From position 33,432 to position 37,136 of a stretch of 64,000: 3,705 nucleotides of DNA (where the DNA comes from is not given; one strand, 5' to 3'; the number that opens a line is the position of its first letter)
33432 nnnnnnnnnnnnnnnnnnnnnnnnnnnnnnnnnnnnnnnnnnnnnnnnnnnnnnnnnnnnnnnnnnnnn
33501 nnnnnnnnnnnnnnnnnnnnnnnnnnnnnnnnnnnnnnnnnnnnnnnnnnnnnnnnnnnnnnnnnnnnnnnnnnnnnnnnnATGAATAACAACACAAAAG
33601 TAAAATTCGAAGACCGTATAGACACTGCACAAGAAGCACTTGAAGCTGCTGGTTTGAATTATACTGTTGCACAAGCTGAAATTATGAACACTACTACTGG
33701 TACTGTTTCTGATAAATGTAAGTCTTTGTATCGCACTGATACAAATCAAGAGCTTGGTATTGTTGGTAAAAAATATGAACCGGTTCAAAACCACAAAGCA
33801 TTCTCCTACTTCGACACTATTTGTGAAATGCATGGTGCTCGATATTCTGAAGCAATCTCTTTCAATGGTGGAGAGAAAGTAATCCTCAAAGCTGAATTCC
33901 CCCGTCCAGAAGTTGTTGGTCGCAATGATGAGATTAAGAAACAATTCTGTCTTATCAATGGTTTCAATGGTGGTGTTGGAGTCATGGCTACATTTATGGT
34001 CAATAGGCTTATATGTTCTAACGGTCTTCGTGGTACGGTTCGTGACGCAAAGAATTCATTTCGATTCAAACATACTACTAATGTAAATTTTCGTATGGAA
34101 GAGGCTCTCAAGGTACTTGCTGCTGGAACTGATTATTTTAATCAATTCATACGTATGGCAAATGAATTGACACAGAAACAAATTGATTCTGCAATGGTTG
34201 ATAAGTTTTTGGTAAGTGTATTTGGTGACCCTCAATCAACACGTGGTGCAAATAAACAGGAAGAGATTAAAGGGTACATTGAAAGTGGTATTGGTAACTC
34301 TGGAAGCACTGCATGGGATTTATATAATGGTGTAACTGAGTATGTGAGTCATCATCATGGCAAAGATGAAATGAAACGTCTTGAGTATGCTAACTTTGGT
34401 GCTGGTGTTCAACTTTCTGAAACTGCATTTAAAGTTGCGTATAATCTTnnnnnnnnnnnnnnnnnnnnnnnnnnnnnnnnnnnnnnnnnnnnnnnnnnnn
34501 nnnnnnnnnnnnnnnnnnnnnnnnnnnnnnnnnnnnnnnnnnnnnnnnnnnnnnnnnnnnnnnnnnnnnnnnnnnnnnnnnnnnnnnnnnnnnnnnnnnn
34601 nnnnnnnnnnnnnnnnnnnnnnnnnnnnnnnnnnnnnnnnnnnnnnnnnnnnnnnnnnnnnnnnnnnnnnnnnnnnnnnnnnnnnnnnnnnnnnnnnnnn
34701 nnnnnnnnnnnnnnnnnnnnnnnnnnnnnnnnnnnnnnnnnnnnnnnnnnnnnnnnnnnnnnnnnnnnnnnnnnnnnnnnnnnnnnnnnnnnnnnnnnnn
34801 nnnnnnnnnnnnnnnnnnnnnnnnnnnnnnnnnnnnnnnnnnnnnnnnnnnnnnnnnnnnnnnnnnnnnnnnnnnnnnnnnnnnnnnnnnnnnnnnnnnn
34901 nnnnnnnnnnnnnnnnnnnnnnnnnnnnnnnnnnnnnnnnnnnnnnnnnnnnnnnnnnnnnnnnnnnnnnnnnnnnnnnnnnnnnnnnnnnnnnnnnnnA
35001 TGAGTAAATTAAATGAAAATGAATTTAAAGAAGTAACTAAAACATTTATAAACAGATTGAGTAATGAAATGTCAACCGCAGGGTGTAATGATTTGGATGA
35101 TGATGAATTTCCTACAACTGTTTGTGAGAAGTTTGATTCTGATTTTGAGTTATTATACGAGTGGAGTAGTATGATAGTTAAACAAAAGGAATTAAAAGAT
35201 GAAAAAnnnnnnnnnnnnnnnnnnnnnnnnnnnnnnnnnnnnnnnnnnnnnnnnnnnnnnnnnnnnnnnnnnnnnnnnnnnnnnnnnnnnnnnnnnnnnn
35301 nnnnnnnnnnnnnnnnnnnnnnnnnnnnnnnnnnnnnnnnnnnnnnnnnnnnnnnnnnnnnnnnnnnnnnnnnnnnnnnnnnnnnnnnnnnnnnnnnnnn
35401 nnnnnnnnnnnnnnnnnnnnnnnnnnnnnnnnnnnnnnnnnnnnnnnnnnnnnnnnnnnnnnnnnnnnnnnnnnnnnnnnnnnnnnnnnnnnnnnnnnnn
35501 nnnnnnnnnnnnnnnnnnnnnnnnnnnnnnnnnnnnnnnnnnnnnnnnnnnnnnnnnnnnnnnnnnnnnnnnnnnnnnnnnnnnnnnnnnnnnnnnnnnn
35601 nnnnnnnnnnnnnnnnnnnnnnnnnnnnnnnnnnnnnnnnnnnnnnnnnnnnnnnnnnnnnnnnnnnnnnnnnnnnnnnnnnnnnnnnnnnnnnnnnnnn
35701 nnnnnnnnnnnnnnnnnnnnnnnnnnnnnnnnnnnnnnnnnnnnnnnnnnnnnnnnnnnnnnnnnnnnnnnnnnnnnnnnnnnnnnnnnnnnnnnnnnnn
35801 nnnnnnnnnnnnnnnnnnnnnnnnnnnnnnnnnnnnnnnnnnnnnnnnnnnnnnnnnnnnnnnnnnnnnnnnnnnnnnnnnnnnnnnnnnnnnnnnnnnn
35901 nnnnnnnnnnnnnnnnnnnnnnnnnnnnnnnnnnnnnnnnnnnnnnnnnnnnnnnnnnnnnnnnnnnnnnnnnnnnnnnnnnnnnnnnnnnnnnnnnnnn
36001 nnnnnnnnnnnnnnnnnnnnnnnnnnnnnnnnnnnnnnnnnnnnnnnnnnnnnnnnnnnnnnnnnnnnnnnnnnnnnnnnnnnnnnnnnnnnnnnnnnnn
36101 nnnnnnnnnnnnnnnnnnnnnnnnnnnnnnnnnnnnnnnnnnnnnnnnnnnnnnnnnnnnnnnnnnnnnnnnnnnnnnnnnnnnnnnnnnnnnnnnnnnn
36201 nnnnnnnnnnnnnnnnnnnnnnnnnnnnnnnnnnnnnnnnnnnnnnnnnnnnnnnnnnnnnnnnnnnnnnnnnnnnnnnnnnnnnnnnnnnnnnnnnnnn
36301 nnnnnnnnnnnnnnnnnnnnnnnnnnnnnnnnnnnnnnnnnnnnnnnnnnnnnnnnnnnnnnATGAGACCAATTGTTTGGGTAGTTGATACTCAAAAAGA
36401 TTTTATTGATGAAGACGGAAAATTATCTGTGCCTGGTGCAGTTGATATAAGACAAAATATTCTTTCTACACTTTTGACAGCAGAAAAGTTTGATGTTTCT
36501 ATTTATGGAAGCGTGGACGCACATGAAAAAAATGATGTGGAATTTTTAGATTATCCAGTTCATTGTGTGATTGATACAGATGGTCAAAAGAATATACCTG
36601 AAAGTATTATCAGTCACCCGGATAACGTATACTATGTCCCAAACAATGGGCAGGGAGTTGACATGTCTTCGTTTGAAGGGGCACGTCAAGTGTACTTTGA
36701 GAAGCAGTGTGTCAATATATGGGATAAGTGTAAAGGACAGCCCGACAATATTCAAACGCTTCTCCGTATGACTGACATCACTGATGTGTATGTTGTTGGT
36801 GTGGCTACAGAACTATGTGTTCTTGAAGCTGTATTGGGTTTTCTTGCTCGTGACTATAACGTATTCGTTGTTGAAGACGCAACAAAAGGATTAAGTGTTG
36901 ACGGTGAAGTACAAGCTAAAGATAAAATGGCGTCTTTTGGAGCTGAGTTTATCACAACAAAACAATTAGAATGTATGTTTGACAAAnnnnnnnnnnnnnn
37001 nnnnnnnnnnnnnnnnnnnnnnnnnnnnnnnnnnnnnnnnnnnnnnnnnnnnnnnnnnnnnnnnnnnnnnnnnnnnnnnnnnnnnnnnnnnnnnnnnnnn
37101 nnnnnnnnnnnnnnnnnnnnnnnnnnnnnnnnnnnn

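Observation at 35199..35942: Thg1-like 3'-5' nucleotidyltransferase in a phage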

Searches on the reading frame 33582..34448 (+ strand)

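Call 12: search_protein_families(library=pfam, proteins=[window:33582-34448:+], max_evalue=0.01)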
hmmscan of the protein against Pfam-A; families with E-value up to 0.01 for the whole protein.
window:33582-34448:+ (289 aa): 1 family
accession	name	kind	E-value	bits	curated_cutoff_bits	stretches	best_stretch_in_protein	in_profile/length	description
PF06067.16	DUF932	-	2.7e-34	119.3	23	1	58-260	2-211/227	Domain of unknown function (DUF932)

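Call 56: search_protein_families(library=phrogs, proteins=[window:33582-34448:+], max_evalue=0.001)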
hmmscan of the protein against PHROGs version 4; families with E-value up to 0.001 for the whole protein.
window:33582-34448:+ (289 aa): 1 family
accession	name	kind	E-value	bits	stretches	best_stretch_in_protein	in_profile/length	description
phrog_1221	-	unknown function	1.5e-48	166.7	1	12-266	46-317/355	-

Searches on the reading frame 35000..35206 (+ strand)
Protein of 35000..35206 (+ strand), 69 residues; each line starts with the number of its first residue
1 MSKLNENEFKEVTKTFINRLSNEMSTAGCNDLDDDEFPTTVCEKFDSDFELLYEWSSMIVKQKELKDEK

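Call 12: search_protein_families(library=pfam, proteins=[window:35000-35206:+], max_evalue=0.01)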
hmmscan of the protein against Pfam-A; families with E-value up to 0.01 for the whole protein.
window:35000-35206:+ (69 aa): 0 families

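Call 56: search_protein_families(library=phrogs, proteins=[window:35000-35206:+], max_evalue=0.001)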
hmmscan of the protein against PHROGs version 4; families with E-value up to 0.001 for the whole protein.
window:35000-35206:+ (69 aa): 0 families

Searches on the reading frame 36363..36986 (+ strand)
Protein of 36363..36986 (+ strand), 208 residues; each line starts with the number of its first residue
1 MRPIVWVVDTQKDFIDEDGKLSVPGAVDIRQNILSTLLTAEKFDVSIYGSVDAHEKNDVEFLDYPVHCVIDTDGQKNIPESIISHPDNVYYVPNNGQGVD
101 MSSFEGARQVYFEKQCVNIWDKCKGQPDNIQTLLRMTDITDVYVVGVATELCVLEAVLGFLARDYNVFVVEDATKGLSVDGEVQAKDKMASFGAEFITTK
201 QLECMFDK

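Call 12: search_protein_families(library=pfam, proteins=[window:36363-36986:+], max_evalue=0.01)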
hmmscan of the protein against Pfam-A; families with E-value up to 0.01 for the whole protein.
window:36363-36986:+ (208 aa): 1 family
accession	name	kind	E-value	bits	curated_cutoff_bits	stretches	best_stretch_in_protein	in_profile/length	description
PF00857.26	Isochorismatase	-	1.5e-19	71.1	27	1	112-201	91-175/175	Isochorismatase domain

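Call 56: search_protein_families(library=phrogs, proteins=[window:36363-36986:+], max_evalue=0.001)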
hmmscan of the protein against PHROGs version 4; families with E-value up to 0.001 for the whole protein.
window:36363-36986:+ (208 aa): 2 families
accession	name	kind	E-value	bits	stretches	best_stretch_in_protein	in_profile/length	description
phrog_19305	-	unknown function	5.4e-18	66.6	1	4-198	5-190/199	-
phrog_26048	-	unknown function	2.7e-05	24.8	1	130-205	96-171/208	-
